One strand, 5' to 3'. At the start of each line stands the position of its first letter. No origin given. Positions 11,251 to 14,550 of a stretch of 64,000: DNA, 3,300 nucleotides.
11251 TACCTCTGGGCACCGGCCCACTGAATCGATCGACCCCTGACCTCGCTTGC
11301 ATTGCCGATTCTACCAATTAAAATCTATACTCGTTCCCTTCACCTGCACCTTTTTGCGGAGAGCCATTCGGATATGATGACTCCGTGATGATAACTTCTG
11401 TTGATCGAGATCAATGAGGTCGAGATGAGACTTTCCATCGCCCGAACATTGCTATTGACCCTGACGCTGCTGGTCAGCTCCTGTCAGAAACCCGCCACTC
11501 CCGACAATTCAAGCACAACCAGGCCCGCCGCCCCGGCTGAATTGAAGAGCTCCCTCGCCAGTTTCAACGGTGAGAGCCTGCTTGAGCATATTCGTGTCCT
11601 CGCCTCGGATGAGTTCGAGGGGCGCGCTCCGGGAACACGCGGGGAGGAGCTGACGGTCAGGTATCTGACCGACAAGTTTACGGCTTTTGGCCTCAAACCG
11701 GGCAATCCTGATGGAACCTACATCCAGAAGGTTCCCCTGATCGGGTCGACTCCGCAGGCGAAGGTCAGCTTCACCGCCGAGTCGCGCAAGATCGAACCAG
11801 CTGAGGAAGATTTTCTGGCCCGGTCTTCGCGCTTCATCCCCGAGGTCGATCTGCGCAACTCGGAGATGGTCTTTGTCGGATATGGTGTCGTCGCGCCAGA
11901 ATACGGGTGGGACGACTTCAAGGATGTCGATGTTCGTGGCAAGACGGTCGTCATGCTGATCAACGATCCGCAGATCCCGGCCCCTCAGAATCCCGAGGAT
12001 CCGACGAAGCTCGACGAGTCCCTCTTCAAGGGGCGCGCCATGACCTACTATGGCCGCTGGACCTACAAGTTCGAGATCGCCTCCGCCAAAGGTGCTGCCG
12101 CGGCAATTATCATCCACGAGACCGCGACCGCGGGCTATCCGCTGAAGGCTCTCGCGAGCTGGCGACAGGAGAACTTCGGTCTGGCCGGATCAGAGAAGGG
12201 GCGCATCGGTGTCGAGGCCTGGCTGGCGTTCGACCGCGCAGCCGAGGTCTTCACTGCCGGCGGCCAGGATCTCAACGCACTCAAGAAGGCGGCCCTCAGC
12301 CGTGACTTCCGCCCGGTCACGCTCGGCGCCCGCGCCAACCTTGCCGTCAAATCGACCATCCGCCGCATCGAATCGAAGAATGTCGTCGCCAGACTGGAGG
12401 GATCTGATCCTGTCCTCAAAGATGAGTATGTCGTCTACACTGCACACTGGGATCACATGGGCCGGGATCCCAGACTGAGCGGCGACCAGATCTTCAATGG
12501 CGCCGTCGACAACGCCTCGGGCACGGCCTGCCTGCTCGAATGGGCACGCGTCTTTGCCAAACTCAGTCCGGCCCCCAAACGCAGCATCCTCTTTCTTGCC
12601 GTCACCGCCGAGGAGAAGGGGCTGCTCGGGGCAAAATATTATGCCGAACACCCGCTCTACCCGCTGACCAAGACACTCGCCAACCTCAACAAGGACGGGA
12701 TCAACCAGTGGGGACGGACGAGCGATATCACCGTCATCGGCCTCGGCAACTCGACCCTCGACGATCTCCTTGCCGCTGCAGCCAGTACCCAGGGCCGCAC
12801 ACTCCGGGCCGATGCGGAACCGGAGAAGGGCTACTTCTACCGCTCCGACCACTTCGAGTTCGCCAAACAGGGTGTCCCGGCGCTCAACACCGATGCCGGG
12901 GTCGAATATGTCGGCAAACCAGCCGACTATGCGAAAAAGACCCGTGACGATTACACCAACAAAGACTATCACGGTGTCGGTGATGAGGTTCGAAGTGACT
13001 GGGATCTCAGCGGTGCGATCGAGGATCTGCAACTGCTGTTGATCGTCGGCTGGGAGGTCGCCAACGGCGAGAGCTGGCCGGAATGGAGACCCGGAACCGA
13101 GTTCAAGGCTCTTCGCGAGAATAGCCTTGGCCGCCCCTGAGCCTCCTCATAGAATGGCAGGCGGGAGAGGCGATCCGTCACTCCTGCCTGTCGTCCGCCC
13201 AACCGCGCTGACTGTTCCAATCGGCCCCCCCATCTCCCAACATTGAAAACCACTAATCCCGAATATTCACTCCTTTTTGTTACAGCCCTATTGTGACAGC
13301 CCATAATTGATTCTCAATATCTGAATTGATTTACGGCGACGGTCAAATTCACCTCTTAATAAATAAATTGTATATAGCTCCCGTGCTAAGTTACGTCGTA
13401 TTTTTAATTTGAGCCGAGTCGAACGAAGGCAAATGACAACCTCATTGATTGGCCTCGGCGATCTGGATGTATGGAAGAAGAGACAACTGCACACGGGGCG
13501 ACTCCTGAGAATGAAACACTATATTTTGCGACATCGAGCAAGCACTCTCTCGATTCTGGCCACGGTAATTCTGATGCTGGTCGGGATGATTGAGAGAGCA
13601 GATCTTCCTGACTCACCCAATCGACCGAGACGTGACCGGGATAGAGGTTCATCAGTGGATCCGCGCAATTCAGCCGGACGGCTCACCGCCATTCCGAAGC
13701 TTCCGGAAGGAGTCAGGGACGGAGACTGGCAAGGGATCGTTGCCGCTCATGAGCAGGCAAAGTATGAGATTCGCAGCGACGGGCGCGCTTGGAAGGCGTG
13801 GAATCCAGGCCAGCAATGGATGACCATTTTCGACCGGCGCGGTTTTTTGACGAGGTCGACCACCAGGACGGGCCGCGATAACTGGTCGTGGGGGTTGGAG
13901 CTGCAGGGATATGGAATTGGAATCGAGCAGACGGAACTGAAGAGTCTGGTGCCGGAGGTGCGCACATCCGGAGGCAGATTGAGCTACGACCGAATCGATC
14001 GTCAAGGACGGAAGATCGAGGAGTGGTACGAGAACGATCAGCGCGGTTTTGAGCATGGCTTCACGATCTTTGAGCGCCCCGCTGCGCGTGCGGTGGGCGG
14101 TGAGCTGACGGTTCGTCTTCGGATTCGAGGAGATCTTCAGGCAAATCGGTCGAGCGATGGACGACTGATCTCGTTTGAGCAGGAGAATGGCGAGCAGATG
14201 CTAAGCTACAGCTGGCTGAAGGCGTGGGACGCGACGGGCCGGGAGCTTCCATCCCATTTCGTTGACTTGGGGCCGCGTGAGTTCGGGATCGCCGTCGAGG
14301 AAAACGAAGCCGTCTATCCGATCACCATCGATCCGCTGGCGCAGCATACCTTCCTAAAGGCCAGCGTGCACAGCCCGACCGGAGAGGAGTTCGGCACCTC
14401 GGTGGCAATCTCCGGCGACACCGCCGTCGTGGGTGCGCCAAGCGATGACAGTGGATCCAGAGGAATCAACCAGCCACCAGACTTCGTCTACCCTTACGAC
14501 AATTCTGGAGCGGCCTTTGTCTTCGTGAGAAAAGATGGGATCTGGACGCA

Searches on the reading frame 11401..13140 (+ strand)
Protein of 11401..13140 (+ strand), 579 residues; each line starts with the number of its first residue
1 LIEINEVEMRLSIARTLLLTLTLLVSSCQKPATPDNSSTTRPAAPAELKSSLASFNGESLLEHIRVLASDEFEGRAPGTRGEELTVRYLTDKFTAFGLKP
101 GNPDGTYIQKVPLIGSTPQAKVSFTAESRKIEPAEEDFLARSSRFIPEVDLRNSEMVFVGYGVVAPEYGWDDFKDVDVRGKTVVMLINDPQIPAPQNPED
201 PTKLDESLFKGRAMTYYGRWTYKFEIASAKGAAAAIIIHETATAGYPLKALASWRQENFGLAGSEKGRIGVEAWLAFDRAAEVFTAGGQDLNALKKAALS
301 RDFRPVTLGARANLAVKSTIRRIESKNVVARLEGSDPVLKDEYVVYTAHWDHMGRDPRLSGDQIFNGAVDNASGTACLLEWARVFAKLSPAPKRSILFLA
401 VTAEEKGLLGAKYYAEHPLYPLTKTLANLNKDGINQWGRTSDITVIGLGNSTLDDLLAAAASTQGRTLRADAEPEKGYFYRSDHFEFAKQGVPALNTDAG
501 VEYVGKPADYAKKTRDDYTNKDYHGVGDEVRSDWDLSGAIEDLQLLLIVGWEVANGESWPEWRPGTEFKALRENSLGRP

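Call 12: search_protein_families(library=pfam, proteins=[window:11401-13140:+], max_evalue=0.01)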
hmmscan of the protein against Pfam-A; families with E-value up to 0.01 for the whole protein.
window:11401-13140:+ (579 aa): 2 families
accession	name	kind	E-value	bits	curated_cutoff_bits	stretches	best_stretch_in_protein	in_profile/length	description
PF04389.22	Peptidase_M28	-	2.1e-46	158.5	21.3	1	327-545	1-190/193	Peptidase family M28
PF01546.33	Peptidase_M20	-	6.5e-05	23.4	24.6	1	367-420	32-82/206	Peptidase family M20/M25/M40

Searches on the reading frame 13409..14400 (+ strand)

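Call 34: search_protein_families(library=pfam, proteins=[window:13409-14400:+], max_evalue=10)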
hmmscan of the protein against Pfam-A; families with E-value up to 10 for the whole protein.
window:13409-14400:+ (330 aa): 1 family
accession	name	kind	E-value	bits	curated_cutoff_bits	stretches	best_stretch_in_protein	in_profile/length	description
PF05593.20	RHS_repeat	-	0.026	15.4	22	0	249-278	3-27/38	RHS Repeat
